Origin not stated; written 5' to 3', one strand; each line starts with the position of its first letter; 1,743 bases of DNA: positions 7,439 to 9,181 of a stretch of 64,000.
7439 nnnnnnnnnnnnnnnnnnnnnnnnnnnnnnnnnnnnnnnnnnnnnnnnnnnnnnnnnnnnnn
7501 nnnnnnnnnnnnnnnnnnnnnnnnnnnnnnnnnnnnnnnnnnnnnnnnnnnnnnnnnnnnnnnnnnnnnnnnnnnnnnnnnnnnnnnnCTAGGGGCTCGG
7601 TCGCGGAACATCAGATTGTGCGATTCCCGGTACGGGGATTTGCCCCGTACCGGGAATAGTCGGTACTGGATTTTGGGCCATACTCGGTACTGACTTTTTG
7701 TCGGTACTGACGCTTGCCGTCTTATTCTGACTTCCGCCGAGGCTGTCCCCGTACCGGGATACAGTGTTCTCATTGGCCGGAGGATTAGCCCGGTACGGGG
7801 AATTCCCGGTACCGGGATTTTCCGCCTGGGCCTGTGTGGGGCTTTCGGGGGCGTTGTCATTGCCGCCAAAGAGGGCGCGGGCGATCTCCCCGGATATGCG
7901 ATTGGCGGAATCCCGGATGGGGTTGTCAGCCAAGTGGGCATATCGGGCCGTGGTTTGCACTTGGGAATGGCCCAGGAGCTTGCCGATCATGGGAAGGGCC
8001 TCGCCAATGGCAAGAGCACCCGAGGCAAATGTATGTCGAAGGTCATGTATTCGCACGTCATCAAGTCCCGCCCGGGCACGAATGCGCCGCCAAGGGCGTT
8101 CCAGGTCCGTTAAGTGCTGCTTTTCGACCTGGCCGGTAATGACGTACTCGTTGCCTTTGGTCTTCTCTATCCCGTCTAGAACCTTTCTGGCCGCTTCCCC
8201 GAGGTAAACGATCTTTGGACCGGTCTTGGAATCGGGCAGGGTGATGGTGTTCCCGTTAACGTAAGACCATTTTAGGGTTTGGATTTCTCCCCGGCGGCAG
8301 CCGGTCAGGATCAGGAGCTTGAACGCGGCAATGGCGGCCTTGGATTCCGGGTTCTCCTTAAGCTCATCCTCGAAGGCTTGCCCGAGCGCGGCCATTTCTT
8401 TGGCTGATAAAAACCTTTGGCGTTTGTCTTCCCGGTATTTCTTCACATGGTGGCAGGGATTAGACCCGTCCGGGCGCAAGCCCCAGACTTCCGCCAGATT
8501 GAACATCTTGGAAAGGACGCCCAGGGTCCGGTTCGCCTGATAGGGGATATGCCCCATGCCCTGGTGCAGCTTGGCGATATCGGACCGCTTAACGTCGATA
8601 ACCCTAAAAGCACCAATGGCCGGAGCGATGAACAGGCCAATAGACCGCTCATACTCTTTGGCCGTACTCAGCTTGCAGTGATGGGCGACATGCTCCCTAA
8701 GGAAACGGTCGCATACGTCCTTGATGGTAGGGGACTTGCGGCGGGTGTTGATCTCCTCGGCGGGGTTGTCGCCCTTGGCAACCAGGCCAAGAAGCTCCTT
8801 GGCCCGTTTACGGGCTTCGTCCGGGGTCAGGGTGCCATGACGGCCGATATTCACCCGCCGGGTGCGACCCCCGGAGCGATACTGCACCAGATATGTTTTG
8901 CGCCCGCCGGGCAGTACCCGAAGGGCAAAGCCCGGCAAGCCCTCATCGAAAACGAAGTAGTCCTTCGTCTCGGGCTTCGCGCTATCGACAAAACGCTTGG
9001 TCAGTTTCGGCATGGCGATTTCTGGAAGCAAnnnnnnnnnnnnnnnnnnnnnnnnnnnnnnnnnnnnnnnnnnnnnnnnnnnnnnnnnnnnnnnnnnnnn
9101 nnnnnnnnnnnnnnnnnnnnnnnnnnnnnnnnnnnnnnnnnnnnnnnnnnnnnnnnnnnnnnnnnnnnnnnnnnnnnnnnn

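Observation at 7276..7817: Three adjacent arrays of different short palindromes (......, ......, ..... cores) sharing a C-run/core/G-run grammar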

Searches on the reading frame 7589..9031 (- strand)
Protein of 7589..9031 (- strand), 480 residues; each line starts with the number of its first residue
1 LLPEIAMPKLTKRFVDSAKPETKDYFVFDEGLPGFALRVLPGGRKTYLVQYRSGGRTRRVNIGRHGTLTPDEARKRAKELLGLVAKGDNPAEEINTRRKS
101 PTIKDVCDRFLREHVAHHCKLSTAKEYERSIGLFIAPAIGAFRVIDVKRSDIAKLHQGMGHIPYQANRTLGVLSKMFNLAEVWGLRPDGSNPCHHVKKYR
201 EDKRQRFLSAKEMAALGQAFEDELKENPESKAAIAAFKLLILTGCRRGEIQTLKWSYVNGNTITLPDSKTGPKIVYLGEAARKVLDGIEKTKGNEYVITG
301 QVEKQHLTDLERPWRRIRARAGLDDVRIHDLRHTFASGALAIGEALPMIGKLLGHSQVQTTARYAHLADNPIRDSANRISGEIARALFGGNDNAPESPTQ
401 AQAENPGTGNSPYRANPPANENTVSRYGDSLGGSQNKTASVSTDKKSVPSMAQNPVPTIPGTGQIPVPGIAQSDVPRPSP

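Call 9: search_protein_families(library=pfam, proteins=[window:7589-9031:-], max_evalue=0.01)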
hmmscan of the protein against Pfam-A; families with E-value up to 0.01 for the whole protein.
window:7589-9031:- (480 aa): 3 families
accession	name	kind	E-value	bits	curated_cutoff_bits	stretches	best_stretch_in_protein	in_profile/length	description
PF00589.27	Phage_integrase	-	7.7e-20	71.8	27.1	1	207-369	2-170/172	Phage integrase family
PF13356.12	Arm-DNA-bind_3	-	7.8e-18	64.8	27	1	10-94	1-80/83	Arm DNA-binding domain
PF14659.12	Phage_int_SAM_3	-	0.00032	21.3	22.6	1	102-158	1-56/58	Phage integrase, N-terminal SAM-like domain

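Call 11: search_protein_families(library=ncbifam, proteins=[window:7589-9031:-], max_evalue=0.1)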
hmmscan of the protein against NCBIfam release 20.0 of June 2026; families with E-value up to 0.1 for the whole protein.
window:7589-9031:- (480 aa): 10 families
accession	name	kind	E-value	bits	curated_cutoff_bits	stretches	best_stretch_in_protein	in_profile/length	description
NF040815.2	recomb_XerA_Arch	equivalog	9.4e-20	71.3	220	1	109-373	2-260/263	site-specific tyrosine recombinase/integron integrase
TIGR02224.1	recomb_XerC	equivalog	1.1e-15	57.8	335.15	1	190-370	88-280/295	tyrosine recombinase XerC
NF001399.0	PRK00283.1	subfamily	1e-13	51.2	279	1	122-375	25-291/300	tyrosine recombinase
TIGR02225.1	recomb_XerD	equivalog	2e-13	50.3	329.6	1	118-376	12-283/290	site-specific tyrosine recombinase XerD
TIGR02249.1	integrase_gron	subfamily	4.7e-09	36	265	1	299-369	229-302/315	integron integrase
NF003462.0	PRK05084.1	equivalog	2.2e-07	29.9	267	1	326-380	303-357/360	tyrosine recombinase XerS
NF007246.0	PRK09692.1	domain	2.3e-06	26.5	434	1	10-157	8-160/413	integrase domain-containing protein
NF011946.0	PRK15417.1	equivalog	4e-05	23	435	1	300-368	245-316/337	integron integrase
NF002331.0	PRK01287.1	subfamily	0.00013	21.1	371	1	236-368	167-313/365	site-specific tyrosine recombinase XerC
NF041502.1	integrase_1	equivalog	0.03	13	350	0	331-368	324-361/484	site-specific integrase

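Call 23: find_homologous_proteins(query=window:7589-9031:-, max_evalue=1e-30)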
Query window:7589-9031:- (480 aa): 7922 proteins with E <= 1e-30 among 8000 candidates; the best 120 are listed.
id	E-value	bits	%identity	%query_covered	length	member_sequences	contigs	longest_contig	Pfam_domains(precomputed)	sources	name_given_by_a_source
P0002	0.0e+0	1080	100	99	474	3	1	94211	PF13356.13,PF00589.28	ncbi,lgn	-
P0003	1.5e-241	820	77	99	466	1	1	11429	PF14659.13,PF22022.3,PF13356.13,PF00589.28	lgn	-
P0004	7.5e-217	739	72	98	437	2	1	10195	PF13356.13,PF00589.28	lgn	-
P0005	8.9e-198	676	71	86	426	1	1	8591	PF13356.13,PF00589.28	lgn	-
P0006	8.5e-177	607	69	79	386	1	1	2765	PF13356.13,PF00589.28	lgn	-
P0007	9.6e-176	603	68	80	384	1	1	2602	PF13356.13,PF00589.28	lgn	-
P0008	1.0e-172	593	-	-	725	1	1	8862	PF14659.13,PF22022.3,PF13356.13,PF00589.28,PF22823.3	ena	-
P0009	2.8e-172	592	67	82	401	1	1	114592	PF13356.13,PF00589.28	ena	-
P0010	2.4e-171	589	67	80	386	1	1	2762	PF13356.13,PF00589.28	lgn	-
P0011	2.8e-171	589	68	79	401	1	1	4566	PF13356.13,PF00589.28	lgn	-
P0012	9.2e-169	580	65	80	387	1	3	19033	PF14659.13,PF13356.13,PF00589.28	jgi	jgi:integrase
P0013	2.1e-168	579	66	80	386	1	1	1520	PF14659.13,PF13356.13,PF00589.28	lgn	-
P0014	7.1e-168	578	65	79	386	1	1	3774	PF13356.13,PF00589.28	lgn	-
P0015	6.0e-167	574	65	80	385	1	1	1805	PF13356.13,PF00589.28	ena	-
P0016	1.1e-164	567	64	80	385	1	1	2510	PF14659.13,PF13356.13,PF00589.28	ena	-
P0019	1.6e-162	560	65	79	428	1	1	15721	PF13356.13,PF00589.28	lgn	-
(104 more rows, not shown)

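Call 24: find_encoding_contigs(protein=P0003, flank=10000, max_places=3)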
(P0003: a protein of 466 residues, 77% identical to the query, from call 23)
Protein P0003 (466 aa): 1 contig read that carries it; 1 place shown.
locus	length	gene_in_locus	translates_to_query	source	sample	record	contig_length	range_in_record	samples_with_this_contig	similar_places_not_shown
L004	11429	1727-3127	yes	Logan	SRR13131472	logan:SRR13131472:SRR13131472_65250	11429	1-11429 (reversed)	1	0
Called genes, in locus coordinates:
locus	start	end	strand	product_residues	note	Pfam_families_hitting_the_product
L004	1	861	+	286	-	?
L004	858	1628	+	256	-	PF25994:HH_AprE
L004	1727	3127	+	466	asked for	PF13356:Arm-DNA-bind_3, PF14659:Phage_int_SAM_3, PF22022:Phage_int_M (faint), PF00589:Phage_integrase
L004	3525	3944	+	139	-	-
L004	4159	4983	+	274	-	-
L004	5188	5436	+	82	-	PF12728:HTH_17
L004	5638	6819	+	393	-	-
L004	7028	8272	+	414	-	PF13784:Fic_N, PF02661:Fic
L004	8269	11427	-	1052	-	?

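Call 25: find_encoding_contigs(protein=P0004, flank=10000, max_places=3)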
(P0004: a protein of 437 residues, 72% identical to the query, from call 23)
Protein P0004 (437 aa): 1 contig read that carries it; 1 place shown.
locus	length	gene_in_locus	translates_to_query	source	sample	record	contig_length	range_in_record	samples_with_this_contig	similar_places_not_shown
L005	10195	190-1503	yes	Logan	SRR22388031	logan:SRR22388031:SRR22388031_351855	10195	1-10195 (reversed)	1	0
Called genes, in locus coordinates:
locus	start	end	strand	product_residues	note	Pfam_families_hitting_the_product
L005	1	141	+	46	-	?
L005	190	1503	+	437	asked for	PF13356:Arm-DNA-bind_3, PF00589:Phage_integrase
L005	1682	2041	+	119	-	-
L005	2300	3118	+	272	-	-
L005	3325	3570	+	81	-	PF12728:HTH_17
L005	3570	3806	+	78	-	-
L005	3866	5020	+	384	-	-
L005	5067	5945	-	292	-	PF12686:DUF3800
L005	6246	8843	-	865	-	PF04851:ResIII, PF00270:DEAD (faint)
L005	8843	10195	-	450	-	?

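Call 26: find_encoding_contigs(protein=P0005, flank=10000, max_places=3)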
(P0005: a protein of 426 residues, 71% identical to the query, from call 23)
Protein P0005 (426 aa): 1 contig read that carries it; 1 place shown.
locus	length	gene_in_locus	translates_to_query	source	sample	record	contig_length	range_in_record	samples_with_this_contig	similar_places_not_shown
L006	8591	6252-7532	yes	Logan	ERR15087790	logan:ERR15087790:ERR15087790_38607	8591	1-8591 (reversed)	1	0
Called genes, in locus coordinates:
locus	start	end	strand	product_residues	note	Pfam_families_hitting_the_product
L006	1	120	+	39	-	?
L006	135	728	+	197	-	PF10076:Phage_Mu_Gp48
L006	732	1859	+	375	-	-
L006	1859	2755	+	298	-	-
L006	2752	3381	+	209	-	-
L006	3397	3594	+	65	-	-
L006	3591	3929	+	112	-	-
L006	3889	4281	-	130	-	-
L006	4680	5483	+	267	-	PF02086:MethyltransfD12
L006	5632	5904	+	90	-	-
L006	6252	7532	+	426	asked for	PF13356:Arm-DNA-bind_3, PF00589:Phage_integrase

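Call 37: search_protein_families(library=phrogs, proteins=[L004:4159-4983:+, L004:3525-3944:+, L005:1682-2041:+], max_evalue=0.01)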
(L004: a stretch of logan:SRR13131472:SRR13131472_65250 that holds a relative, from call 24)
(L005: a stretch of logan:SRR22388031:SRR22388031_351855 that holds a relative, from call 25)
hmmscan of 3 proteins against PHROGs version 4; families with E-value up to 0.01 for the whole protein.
L004:4159-4983:+ (274 aa): 0 families

L004:3525-3944:+ (139 aa): 0 families

L005:1682-2041:+ (119 aa): 0 families

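Call 49: find_encoding_contigs(protein=P0019, flank=6000, max_places=2)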
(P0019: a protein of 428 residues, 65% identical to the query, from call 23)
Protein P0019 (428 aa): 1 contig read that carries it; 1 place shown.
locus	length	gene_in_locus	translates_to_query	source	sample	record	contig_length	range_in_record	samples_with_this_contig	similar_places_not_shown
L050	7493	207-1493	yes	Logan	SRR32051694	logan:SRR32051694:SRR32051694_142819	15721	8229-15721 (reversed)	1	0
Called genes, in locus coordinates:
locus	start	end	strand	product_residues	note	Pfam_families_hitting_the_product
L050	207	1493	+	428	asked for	PF13356:Arm-DNA-bind_3, PF00589:Phage_integrase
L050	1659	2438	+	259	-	-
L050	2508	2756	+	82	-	PF12728:HTH_17 (weak)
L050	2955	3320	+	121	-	PF05284:DUF736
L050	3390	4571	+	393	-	-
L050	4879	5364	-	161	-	-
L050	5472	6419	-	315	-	PF05229:SCPU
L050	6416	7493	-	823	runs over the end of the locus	PF00577:Usher, PF13620:CarboxypepD_reg (weak)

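Call 50: find_encoding_contigs(protein=P0008, flank=6000, max_places=2)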
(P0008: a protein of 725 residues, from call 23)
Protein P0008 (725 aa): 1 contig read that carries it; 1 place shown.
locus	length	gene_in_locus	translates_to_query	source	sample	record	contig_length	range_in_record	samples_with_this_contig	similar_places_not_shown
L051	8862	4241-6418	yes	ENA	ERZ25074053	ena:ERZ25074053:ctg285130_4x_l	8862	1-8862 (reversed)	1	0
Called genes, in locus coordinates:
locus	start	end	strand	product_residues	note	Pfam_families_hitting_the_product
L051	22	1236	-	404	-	-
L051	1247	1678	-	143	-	-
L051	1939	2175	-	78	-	-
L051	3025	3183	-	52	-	-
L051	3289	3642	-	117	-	-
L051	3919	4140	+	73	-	PF13356:Arm-DNA-bind_3 (weak)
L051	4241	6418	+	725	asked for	PF00589:Phage_integrase, PF22823:MrpR_C_cat (faint), PF13356:Arm-DNA-bind_3, PF14659:Phage_int_SAM_3 (weak), PF22022:Phage_int_M (weak), PF00589:Phage_integrase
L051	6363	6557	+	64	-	-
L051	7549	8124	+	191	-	PF00248:Aldo_ket_red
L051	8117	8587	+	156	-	PF00248:Aldo_ket_red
